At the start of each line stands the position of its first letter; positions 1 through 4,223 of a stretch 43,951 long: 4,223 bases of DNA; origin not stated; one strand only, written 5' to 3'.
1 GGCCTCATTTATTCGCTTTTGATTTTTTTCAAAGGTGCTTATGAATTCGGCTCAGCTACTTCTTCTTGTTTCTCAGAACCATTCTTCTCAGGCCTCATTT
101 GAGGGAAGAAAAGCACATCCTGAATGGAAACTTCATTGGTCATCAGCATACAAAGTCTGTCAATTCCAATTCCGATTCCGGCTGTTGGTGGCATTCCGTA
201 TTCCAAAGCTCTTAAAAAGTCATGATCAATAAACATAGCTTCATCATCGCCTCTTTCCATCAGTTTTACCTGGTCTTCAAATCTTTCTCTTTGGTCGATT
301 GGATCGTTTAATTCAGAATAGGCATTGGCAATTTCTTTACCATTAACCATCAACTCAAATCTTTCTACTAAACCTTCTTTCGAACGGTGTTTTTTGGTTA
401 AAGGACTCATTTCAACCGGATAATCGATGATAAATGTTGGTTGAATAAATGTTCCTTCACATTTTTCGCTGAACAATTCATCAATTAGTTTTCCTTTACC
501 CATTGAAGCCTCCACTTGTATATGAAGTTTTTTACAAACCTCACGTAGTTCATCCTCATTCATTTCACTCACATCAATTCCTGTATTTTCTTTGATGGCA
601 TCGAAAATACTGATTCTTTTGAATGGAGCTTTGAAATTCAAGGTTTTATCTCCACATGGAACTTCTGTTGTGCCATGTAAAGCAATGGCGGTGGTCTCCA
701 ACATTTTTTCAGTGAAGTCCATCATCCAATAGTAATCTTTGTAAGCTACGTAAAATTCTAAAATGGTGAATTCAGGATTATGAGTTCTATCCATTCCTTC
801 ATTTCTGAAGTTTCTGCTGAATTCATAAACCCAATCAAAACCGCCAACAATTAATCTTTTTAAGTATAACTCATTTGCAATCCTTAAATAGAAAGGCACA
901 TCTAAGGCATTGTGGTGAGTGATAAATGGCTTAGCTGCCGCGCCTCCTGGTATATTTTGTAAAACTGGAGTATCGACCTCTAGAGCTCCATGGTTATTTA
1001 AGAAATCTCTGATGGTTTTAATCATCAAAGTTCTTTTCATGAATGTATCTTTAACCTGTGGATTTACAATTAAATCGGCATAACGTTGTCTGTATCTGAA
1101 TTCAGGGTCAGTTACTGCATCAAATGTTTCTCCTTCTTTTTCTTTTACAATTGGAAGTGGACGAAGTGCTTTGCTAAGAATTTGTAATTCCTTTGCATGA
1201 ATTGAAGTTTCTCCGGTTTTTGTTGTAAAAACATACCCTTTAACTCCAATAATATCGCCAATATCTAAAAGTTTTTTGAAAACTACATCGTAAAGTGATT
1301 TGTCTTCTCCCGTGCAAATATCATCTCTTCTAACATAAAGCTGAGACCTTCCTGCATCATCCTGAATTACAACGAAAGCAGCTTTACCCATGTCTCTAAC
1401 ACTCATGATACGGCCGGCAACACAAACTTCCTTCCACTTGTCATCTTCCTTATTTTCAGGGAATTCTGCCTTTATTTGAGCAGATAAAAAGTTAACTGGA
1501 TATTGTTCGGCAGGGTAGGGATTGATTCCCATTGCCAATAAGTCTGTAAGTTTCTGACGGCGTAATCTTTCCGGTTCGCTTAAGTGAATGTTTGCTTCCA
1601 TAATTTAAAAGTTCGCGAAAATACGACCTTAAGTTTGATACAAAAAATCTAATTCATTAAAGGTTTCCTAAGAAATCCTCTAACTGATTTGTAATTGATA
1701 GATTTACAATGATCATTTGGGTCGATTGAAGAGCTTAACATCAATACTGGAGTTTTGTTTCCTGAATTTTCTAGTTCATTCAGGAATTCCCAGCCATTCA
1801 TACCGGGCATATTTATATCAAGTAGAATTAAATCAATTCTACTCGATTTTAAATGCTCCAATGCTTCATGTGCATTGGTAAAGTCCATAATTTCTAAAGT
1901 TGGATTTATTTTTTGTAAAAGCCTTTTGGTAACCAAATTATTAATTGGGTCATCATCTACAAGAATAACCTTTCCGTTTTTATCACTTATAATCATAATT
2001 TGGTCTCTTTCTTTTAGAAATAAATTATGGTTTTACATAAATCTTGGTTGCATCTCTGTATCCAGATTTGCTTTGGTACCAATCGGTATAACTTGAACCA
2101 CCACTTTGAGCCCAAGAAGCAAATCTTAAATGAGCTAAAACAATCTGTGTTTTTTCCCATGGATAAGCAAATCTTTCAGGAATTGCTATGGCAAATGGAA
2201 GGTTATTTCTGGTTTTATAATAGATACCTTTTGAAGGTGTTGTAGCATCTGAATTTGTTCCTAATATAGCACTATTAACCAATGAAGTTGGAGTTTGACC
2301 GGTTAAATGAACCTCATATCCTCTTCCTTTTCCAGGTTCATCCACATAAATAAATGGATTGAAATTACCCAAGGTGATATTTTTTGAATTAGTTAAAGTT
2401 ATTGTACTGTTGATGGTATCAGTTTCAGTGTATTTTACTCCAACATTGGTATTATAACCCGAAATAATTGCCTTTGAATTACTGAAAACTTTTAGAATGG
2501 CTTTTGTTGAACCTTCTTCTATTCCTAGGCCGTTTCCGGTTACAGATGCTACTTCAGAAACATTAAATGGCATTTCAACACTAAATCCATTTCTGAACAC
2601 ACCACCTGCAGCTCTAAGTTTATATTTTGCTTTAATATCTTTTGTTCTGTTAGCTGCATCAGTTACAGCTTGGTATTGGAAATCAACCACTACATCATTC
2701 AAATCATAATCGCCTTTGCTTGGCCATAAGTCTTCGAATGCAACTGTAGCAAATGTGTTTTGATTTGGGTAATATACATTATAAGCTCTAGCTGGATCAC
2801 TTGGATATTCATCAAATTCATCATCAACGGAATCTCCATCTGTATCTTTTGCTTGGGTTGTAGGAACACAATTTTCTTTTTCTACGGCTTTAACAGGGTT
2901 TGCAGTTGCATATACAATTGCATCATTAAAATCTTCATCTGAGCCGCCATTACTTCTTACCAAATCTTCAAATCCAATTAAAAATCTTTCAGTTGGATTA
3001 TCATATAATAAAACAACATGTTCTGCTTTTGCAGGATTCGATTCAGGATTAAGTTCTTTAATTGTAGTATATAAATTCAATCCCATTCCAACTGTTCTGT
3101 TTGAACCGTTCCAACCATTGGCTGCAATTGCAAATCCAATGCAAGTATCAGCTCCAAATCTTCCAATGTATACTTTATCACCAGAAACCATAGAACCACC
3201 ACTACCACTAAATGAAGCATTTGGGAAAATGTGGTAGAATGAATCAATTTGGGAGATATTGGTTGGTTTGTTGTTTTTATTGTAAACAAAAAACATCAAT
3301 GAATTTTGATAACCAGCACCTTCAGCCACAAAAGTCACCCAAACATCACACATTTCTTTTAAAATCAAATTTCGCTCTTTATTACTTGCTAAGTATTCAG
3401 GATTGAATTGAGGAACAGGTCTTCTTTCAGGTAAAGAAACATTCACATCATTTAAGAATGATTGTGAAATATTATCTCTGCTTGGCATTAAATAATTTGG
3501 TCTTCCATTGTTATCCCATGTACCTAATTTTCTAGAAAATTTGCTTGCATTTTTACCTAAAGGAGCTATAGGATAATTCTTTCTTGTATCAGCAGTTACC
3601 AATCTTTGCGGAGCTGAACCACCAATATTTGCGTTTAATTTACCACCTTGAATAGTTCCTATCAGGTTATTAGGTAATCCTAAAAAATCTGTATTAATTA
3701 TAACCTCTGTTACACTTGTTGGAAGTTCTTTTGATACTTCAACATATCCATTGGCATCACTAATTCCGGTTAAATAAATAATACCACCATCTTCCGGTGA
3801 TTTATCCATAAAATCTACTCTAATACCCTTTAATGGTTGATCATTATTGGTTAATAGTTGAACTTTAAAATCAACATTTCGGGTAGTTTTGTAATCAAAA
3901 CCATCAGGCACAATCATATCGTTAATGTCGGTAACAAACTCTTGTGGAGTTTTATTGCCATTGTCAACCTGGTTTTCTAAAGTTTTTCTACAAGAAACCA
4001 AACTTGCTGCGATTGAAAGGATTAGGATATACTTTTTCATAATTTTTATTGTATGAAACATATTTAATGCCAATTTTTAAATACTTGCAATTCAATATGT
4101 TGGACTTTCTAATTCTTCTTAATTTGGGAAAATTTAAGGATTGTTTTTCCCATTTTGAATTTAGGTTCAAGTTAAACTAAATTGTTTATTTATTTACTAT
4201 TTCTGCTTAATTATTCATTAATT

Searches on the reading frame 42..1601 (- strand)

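Call 77: search_protein_families(library=pfam, proteins=[window:42-1601:-], max_evalue=0.00001)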
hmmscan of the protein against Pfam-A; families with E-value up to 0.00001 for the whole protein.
window:42-1601:- (520 aa): 2 families
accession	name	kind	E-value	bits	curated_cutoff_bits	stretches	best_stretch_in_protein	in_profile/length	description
PF00152.25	tRNA-synt_2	-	1.5e-90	303.8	25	1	166-502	2-307/308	tRNA synthetases class II (D, K and N)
PF01336.31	tRNA_anti-codon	-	1e-14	54.6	27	1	59-142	1-75/75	OB-fold nucleic acid binding domain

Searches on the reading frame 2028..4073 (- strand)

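Call 77: search_protein_families(library=pfam, proteins=[window:2028-4073:-], max_evalue=0.00001)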
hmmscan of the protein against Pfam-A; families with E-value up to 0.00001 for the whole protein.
window:2028-4073:- (682 aa): 2 families
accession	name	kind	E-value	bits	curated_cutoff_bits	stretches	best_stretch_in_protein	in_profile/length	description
PF16130.10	DUF4842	-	4.3e-47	161.4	22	1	477-666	3-208/208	Domain of unknown function (DUF4842)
PF13448.11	DUF4114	-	7.5e-19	68.9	27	1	306-392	1-85/85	Domain of unknown function (DUF4114)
